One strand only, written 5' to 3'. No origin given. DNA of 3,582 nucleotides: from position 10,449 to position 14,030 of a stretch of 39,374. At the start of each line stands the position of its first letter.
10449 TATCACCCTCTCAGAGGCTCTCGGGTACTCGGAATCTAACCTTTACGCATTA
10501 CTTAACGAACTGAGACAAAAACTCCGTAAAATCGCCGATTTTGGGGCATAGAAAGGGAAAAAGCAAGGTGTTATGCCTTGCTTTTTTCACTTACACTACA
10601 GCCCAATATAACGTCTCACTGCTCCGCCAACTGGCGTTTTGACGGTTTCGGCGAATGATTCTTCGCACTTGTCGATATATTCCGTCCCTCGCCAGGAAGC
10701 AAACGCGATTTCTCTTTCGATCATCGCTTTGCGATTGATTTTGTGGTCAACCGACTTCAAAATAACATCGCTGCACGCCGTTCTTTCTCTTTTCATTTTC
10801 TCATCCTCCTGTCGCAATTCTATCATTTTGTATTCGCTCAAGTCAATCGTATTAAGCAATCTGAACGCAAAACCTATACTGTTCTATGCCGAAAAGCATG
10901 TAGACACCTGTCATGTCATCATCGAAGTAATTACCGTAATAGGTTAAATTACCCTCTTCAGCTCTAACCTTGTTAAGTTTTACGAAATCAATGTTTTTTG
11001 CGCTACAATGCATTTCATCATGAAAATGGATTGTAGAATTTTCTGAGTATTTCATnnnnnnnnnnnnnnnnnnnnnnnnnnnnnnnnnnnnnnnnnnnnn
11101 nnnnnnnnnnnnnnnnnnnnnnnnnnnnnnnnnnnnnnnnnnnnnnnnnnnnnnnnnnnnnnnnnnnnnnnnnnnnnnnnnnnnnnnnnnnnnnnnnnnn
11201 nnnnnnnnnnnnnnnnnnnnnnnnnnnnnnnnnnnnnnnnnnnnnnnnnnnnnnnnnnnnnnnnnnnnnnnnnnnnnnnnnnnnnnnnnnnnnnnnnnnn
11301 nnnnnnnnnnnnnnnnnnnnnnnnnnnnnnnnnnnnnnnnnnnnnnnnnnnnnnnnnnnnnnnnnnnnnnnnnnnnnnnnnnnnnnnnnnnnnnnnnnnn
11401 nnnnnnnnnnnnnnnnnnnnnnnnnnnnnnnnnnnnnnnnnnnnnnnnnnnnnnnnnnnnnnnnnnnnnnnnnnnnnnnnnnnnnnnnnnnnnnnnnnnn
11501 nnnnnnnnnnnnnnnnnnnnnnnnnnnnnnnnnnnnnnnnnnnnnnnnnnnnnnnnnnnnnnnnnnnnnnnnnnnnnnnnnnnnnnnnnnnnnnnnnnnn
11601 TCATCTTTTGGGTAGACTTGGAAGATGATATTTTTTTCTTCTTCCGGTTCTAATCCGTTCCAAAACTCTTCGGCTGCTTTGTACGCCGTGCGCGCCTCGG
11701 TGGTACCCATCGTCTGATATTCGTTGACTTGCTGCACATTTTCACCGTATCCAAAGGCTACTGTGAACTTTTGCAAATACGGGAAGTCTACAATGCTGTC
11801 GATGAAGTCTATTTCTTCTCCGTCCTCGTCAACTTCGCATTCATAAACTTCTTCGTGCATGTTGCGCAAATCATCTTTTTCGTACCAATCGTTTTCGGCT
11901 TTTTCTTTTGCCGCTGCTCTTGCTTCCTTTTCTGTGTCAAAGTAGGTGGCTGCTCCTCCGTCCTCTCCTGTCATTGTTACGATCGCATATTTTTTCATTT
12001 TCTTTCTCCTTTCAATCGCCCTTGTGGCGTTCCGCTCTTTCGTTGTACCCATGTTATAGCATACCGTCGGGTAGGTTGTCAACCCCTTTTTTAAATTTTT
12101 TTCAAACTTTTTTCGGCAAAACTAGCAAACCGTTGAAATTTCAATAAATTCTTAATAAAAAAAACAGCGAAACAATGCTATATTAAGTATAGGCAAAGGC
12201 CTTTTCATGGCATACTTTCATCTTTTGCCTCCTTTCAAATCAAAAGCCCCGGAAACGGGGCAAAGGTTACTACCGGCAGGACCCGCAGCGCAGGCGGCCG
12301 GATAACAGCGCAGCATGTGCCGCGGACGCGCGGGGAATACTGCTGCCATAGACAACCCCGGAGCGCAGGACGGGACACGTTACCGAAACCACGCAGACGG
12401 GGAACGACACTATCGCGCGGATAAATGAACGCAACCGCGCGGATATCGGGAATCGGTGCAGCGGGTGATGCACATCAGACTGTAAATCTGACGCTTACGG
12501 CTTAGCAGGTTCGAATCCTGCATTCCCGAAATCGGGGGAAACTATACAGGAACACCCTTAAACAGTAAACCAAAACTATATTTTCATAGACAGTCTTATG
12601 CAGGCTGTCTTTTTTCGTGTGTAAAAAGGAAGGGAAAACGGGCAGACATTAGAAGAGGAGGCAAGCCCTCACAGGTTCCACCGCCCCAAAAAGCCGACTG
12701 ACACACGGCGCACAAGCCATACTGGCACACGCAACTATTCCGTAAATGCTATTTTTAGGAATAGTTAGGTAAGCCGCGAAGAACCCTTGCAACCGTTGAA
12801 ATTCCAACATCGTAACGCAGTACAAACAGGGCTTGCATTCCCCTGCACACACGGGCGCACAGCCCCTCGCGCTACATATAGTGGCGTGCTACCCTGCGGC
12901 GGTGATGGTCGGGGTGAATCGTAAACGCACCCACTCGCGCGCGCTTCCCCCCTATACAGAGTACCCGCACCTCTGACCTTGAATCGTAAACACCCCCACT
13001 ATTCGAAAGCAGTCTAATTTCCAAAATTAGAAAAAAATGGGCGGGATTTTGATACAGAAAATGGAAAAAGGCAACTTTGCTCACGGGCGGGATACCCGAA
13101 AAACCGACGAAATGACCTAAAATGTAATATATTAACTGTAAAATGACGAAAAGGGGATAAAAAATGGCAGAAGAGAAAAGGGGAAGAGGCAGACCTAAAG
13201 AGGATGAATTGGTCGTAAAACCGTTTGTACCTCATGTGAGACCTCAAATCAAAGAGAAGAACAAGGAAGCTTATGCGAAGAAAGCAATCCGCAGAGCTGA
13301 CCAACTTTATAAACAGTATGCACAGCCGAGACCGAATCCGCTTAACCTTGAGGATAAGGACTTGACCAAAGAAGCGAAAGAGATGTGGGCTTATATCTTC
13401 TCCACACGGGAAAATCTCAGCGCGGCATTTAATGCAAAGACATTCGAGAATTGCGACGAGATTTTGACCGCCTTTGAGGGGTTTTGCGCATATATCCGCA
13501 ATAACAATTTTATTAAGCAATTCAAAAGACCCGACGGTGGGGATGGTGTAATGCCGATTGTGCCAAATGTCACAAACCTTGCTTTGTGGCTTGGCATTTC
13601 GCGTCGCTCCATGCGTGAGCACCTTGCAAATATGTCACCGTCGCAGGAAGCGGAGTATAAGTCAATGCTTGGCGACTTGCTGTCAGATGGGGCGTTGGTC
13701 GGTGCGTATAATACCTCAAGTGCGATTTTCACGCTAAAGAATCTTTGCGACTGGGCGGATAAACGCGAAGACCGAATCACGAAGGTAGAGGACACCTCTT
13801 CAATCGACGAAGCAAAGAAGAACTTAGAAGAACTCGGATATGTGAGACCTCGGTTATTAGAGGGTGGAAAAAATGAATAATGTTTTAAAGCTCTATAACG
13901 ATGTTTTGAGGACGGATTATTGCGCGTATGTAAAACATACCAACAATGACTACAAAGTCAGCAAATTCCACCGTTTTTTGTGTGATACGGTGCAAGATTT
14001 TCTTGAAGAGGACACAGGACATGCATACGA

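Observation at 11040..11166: Type III hammerhead ribozyme motif inside the antisense accessory operon, fused to the next gene's ribosome-binding site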

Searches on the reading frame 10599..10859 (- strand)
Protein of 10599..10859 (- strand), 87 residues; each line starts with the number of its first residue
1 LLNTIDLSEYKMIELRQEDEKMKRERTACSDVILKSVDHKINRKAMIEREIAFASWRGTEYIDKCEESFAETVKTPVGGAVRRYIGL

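Call 24: search_protein_families(library=phrogs, proteins=[window:10599-10859:-], max_evalue=0.01)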
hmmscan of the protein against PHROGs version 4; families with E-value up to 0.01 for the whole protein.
seq(87 aa): 0 families

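Call 25: search_protein_families(library=pfam, proteins=[window:10599-10859:-], max_evalue=0.01)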
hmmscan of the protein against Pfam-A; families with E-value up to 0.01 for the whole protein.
seq(87 aa): 1 family
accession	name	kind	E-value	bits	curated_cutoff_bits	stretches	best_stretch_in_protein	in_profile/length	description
PF02697.20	VAPB_antitox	-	0.0038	18.4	27.9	1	20-71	14-63/69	Putative antitoxin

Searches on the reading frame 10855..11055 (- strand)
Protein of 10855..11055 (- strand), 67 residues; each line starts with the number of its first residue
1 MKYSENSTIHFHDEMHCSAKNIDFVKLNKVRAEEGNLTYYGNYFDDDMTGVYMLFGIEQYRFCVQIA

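Call 24: search_protein_families(library=phrogs, proteins=[window:10855-11055:-], max_evalue=0.01)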
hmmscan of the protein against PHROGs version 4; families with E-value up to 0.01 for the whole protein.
seq(67 aa): 0 families

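Call 25: search_protein_families(library=pfam, proteins=[window:10855-11055:-], max_evalue=0.01)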
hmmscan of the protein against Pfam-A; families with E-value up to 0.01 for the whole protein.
seq(67 aa): 0 families

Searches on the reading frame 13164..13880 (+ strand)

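Call 49: search_protein_families(library=pfam, proteins=[window:13164-13880:+], max_evalue=0.001)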
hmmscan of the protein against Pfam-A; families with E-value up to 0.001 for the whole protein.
window:13164-13880:+ (238 aa): 1 family
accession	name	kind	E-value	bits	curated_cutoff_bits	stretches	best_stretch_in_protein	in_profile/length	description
PF16677.11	GP3_package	-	0.00079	20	29.4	0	114-202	26-104/105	DNA-packaging protein gp3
